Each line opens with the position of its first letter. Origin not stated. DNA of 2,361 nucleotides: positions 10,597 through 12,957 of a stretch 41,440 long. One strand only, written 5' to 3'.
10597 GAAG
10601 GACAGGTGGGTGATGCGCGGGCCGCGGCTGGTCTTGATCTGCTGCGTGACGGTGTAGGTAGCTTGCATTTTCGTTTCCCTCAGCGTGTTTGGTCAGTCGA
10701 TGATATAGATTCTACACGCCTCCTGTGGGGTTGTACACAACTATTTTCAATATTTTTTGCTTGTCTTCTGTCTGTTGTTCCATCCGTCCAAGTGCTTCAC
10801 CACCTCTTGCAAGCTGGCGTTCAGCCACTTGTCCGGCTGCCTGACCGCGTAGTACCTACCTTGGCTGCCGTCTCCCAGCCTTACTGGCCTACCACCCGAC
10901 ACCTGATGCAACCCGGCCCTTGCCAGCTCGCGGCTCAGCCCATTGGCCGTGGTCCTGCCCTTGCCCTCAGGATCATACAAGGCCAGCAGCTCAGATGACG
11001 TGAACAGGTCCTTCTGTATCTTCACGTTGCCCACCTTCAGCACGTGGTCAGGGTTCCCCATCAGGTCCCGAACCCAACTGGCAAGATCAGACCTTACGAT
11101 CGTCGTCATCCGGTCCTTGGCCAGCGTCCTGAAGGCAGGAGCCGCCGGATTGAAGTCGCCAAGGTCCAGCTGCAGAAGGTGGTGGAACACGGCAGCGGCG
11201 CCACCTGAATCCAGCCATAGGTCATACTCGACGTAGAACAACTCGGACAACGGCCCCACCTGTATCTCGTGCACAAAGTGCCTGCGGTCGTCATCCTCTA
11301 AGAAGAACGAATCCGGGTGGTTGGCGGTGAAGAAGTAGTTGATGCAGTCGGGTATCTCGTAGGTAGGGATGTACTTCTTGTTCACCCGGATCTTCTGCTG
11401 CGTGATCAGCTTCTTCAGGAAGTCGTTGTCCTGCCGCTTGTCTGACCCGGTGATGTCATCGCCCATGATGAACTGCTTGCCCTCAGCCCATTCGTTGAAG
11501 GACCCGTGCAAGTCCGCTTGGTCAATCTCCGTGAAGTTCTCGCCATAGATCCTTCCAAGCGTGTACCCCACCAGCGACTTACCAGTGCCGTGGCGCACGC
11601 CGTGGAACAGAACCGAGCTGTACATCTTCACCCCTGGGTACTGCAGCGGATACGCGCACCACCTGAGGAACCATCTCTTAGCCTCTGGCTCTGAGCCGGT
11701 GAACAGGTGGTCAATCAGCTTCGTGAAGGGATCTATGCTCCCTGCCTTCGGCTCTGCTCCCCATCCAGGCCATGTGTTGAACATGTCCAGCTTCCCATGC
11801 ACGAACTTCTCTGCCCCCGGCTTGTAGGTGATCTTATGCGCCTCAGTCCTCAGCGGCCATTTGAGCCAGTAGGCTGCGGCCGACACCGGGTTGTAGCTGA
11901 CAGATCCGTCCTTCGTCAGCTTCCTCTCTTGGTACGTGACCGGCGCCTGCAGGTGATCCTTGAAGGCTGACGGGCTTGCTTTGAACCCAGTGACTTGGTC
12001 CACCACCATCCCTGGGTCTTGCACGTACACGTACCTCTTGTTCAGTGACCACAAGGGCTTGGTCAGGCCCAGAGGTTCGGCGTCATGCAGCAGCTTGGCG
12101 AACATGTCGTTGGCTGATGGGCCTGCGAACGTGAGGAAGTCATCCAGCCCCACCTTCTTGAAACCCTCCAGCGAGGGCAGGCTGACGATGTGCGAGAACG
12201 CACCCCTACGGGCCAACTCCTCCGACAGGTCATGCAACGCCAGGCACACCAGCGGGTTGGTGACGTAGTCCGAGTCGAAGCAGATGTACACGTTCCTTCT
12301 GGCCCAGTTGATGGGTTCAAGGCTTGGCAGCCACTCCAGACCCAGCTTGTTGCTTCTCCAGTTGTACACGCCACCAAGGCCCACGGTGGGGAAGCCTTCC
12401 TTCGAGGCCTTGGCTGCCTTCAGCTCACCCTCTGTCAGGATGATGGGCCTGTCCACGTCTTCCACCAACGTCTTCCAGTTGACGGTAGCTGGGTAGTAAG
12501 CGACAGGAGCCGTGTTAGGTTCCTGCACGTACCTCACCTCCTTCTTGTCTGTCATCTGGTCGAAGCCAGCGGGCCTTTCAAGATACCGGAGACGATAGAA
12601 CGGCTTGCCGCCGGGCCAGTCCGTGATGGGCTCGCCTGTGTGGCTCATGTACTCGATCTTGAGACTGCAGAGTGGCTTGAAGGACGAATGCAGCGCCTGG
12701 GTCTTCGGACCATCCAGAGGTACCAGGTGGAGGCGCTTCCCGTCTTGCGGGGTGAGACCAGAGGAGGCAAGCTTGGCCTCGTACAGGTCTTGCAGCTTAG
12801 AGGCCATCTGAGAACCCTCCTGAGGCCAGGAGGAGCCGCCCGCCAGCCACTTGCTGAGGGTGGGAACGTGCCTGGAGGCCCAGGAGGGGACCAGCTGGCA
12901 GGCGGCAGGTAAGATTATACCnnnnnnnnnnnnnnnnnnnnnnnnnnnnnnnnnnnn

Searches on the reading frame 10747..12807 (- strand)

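Call 49: search_protein_families(library=phrogs, proteins=[window:10747-12807:-], max_evalue=0.00001)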
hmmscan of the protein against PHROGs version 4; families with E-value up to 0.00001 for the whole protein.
window:10747-12807:- (686 aa): 5 families
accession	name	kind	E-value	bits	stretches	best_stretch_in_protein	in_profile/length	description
phrog_1156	-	DNA, RNA and nucleotide metabolism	2.1e-31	110.3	1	306-653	458-820/855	DNA primase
phrog_4762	-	unknown function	2.6e-20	73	1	356-512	466-623/822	-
phrog_1829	-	DNA, RNA and nucleotide metabolism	3.8e-15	56.1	1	358-516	468-627/772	DNA primase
phrog_2249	-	DNA, RNA and nucleotide metabolism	4.4e-12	46.5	1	324-473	470-638/802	DNA primase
phrog_24712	-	unknown function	3.1e-11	42.9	1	362-517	440-597/801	-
